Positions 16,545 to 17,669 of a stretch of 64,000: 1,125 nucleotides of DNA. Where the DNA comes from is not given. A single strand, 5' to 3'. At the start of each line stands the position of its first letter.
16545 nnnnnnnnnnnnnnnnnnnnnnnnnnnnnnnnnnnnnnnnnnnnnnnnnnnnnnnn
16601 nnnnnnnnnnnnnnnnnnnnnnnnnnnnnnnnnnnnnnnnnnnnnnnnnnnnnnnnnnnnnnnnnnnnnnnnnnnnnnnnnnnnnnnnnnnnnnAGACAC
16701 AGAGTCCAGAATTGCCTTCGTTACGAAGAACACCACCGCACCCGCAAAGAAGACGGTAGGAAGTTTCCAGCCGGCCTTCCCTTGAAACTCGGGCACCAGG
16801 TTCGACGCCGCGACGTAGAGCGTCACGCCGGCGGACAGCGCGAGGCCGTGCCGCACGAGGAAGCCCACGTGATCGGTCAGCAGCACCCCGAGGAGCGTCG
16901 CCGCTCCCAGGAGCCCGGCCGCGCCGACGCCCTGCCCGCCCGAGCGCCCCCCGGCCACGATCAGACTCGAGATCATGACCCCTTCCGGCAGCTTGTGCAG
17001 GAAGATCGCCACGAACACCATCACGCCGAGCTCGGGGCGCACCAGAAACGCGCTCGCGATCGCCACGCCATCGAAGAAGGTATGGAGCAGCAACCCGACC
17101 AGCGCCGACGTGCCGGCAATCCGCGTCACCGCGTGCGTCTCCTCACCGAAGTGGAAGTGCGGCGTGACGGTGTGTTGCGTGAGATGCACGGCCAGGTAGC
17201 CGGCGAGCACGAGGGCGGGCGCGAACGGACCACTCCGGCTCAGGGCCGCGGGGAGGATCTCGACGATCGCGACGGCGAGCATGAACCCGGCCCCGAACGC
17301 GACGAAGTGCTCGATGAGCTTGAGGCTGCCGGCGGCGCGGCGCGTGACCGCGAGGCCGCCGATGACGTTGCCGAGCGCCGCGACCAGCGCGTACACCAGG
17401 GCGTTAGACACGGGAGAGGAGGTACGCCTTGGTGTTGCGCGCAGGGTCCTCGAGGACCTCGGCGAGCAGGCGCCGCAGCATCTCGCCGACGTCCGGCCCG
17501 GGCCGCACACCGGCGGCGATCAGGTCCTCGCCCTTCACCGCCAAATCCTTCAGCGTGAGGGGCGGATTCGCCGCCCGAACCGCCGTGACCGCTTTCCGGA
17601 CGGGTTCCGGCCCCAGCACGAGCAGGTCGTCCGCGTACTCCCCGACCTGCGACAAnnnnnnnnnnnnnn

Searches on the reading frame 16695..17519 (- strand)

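Call 53: search_protein_families(library=pfam, proteins=[window:16695-17519:-], max_evalue=0.00001)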
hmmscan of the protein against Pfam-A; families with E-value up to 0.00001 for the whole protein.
window:16695-17519:- (275 aa): 1 family
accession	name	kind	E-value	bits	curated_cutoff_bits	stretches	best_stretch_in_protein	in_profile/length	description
PF02535.28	Zip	-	2.1e-15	57.2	35.1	1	132-255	174-306/323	ZIP Zinc transporter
